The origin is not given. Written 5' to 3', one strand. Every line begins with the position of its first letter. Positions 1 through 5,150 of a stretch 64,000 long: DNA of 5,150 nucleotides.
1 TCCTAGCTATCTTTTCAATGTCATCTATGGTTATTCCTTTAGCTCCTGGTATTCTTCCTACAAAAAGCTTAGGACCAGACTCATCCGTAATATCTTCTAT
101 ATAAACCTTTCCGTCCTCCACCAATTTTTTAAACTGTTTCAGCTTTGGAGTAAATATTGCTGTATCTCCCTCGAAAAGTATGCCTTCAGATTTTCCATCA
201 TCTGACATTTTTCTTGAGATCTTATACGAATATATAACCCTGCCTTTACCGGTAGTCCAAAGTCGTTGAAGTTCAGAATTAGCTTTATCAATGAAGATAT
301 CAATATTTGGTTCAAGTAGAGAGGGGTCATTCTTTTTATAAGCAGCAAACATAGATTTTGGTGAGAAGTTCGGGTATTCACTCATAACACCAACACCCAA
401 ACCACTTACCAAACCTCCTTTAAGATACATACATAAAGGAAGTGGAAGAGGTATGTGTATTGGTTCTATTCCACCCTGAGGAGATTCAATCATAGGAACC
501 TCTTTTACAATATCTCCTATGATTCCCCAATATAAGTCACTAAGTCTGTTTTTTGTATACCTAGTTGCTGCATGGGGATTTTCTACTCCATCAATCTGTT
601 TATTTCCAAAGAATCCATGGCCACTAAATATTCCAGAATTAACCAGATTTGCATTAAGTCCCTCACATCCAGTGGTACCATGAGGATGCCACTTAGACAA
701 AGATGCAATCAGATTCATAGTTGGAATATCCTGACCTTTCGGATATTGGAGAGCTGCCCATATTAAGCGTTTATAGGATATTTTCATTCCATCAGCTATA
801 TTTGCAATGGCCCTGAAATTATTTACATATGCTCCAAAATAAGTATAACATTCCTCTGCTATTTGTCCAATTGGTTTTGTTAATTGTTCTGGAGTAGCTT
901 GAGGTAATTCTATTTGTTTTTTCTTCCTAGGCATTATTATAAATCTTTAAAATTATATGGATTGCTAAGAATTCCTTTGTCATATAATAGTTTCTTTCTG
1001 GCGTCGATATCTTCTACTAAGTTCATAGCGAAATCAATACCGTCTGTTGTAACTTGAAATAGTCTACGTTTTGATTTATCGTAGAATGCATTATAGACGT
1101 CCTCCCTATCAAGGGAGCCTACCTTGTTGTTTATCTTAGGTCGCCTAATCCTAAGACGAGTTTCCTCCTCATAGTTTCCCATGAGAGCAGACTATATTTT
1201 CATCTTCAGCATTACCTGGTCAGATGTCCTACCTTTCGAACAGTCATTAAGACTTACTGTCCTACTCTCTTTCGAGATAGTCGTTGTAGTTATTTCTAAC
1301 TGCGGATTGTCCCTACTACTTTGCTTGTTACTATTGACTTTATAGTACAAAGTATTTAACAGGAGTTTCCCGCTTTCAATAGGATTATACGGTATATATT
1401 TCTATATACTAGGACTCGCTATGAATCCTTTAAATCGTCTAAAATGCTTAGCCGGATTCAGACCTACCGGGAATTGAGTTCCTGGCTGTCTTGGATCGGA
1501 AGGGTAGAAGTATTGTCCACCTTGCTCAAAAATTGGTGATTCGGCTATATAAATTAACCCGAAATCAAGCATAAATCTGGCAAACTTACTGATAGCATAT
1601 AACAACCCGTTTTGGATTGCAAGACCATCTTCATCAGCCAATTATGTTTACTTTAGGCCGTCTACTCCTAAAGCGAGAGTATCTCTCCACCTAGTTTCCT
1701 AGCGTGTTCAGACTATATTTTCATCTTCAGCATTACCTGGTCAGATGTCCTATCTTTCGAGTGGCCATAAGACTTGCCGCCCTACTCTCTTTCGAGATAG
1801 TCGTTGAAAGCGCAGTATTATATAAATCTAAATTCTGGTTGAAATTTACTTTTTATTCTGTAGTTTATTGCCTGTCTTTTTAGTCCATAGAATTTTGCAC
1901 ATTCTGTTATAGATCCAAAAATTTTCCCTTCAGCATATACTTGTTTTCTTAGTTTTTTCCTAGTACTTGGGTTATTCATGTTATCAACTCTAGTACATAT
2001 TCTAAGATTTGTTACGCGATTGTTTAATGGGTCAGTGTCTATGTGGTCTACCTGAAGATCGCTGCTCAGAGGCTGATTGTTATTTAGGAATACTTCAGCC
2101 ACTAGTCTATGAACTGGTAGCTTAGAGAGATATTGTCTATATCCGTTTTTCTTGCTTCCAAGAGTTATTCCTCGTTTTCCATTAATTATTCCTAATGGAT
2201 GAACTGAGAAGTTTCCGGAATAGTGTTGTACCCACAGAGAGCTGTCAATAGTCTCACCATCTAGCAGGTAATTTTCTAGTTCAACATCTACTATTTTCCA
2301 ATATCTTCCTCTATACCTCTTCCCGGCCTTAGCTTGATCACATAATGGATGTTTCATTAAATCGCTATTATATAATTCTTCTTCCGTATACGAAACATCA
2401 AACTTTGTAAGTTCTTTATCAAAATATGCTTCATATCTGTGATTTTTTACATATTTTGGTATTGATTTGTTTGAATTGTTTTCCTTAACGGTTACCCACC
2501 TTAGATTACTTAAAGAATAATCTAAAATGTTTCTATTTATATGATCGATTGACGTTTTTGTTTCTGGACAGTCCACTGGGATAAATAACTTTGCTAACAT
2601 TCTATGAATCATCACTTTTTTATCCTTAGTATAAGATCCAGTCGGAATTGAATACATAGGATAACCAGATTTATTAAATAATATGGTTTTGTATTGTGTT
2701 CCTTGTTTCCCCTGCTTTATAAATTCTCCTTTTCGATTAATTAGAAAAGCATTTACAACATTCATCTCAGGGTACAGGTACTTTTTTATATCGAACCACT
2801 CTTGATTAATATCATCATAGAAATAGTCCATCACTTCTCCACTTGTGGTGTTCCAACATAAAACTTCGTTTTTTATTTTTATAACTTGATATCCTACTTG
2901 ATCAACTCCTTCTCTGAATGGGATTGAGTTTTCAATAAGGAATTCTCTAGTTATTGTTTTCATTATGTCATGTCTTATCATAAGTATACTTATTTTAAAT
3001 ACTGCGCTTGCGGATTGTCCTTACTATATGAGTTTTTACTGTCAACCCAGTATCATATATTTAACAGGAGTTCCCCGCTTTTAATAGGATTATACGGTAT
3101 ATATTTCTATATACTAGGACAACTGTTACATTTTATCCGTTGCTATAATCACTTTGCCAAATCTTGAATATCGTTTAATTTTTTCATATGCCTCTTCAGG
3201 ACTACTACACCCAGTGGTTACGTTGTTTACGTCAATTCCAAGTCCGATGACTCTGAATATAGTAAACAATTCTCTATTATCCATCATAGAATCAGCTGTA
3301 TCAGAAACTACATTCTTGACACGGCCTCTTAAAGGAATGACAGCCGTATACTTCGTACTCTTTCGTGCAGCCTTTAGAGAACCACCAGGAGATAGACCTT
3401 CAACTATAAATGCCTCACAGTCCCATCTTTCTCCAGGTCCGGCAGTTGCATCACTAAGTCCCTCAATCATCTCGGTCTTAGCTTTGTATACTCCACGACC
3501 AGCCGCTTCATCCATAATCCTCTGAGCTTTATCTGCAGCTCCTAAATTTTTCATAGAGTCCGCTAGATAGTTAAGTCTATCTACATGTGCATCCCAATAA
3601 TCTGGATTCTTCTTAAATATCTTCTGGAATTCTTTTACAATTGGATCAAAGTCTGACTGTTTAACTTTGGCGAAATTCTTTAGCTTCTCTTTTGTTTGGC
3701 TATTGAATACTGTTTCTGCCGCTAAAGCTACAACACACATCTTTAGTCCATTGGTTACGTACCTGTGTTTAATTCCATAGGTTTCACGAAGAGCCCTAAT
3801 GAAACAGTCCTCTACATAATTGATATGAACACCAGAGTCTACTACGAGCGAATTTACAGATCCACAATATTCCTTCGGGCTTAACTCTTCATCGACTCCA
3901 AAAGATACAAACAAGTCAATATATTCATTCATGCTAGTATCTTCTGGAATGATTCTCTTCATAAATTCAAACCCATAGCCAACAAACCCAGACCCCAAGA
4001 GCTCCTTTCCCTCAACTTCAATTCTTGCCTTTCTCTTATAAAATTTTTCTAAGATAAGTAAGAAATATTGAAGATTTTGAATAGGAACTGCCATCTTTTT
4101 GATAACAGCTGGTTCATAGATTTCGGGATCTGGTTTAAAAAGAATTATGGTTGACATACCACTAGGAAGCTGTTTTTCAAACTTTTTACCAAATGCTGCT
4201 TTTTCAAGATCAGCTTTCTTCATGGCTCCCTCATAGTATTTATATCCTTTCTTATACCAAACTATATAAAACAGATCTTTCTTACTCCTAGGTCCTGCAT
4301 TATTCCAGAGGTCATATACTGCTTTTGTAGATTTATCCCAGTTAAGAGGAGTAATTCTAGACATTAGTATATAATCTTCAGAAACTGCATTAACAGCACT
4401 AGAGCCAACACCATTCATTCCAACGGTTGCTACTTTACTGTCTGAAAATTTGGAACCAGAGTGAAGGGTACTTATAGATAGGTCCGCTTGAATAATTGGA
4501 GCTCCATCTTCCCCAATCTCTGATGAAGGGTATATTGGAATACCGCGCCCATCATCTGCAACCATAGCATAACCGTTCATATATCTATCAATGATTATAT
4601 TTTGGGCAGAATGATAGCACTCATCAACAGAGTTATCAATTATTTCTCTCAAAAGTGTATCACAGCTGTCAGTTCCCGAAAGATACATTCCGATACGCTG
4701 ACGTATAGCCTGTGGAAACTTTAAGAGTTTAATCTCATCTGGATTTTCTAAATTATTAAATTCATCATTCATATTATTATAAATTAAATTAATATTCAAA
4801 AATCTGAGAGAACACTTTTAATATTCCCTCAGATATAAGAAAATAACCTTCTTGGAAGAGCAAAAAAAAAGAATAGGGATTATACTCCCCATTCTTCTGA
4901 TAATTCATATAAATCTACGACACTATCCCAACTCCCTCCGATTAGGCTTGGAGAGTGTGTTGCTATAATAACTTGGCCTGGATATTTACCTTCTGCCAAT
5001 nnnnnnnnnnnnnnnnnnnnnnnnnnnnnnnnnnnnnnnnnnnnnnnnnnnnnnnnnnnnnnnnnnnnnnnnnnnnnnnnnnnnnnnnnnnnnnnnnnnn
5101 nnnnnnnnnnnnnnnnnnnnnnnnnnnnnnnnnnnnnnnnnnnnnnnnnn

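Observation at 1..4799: Type II topoisomerase large-subunit gene in three exons, split by two group I introns; one intron carries an HNH homing endonuclease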

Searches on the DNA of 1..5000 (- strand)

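Call 3: search_rna_families(source=window, start=1, end=5000, threshold=evalue, max_evalue=10, show_alignments=5)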
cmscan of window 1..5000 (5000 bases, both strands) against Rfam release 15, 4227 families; matches with E-value up to 10: 9.
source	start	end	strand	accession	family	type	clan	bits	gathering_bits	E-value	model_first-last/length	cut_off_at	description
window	1168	1434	-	RF00028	Intron_gpI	Intron;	-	45.2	50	2.1e-09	1-253/253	no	Group I catalytic intron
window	1688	1920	-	RF00028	Intron_gpI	Intron;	-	24.1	50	0.0046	1-253/253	no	Group I catalytic intron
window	3248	3303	-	RF00316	snoR43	Gene; snRNA; snoRNA; CD-box;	-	19.8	50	8.5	1-73/73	no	Small nucleolar RNA R43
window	4859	4980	-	RF00558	L20_leader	Cis-reg; leader;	-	19.4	58.7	2.5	1-127/127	no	Ribosomal protein L20 leader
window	385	468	-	RF04176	mir-3149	Gene; miRNA;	-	19.2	100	6.3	1-83/83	no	mir-3149 microRNA precursor family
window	2759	2825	-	RF00344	snoZ267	Gene; snRNA; snoRNA; CD-box;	-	18.5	43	7.9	1-73/73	no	Small nucleolar RNA Z267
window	1943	1963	-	RF00522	PreQ1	Cis-reg; riboswitch;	-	16.5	39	9.1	1-45/45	no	PreQ1 (pre queuosine) riboswitch aptamer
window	4867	4998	-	RF00166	PrrB_RsmZ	Gene; sRNA;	CL00106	16.1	44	1.9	1-133/133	no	PrrB/RsmZ RNA family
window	2695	2787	+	RF02150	MESTIT1_3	Gene; lncRNA;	-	15.3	60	8.9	1-99/99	no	MEST intronic transcript 1, antisense RNA conserved region 3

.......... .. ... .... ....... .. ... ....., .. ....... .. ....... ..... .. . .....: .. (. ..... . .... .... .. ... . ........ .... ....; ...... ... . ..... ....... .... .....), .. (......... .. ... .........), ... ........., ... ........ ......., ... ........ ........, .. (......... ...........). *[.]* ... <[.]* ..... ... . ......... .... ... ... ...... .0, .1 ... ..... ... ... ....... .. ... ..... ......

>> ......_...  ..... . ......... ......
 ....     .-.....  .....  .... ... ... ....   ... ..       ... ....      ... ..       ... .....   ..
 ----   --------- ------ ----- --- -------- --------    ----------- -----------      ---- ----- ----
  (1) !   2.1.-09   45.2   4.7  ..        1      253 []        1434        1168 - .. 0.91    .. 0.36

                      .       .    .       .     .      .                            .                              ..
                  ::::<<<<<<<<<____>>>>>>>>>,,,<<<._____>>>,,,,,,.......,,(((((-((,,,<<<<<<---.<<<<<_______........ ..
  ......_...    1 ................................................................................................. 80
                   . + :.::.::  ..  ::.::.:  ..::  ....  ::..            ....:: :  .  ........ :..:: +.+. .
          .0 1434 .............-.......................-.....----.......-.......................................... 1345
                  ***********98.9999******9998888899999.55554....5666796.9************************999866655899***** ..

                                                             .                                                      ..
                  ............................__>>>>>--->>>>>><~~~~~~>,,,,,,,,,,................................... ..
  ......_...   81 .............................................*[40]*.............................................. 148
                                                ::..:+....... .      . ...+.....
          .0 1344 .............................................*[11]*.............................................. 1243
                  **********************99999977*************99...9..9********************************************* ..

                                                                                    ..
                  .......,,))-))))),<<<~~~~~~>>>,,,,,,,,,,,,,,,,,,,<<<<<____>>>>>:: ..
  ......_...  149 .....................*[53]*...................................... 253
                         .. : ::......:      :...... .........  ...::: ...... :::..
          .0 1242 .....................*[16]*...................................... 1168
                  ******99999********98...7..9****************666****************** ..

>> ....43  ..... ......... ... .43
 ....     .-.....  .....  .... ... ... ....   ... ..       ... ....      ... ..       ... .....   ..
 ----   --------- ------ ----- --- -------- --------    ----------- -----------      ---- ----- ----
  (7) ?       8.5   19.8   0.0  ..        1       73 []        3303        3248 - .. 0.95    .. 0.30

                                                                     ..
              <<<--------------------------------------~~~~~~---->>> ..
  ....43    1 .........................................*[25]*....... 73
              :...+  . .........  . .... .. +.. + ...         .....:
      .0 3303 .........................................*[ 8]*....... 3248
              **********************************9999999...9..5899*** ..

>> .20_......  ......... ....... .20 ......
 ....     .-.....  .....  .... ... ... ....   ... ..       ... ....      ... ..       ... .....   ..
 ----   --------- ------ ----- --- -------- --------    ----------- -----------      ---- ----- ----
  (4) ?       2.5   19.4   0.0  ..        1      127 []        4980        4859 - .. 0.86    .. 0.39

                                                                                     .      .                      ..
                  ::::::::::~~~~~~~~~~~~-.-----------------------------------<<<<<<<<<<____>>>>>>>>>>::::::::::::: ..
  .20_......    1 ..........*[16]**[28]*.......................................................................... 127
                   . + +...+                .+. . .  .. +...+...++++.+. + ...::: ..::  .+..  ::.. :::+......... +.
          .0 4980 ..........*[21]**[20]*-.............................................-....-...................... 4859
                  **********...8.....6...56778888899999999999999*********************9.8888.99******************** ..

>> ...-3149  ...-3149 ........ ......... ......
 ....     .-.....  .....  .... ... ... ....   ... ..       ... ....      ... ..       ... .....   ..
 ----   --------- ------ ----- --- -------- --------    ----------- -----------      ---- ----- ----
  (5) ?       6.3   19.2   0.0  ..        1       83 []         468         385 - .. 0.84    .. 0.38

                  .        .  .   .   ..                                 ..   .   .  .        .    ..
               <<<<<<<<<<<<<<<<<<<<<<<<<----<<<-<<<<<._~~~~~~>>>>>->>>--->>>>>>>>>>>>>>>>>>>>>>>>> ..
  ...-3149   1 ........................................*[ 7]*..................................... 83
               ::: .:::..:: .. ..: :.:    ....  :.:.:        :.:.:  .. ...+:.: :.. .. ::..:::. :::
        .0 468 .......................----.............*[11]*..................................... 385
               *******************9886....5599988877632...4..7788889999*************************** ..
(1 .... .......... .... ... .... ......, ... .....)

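Call 6: search_dna_similar(query=window:1-5000:-, collection=phages, mode=near, max_rows=25)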
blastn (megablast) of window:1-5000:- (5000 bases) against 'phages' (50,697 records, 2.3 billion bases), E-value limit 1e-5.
No match.

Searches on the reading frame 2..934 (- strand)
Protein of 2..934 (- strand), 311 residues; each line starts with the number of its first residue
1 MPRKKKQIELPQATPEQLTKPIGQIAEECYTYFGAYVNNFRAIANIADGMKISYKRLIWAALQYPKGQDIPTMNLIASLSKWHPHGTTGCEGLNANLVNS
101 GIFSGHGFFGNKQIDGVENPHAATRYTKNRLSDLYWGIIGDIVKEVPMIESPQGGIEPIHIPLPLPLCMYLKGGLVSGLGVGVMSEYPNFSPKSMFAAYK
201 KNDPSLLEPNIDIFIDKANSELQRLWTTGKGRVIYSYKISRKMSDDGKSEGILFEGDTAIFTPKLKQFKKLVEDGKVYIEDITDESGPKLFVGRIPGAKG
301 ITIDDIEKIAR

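Call 5: search_protein_families(library=pfam, proteins=[window:2-934:-], max_evalue=0.01)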
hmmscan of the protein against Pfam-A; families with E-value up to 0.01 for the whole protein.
window:2-934:- (311 aa): 1 family
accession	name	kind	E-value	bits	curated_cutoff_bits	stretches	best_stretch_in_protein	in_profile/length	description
PF00521.26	DNA_topoisoIV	-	1.2e-12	47.8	31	1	41-286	1-257/432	DNA gyrase/topoisomerase IV, subunit A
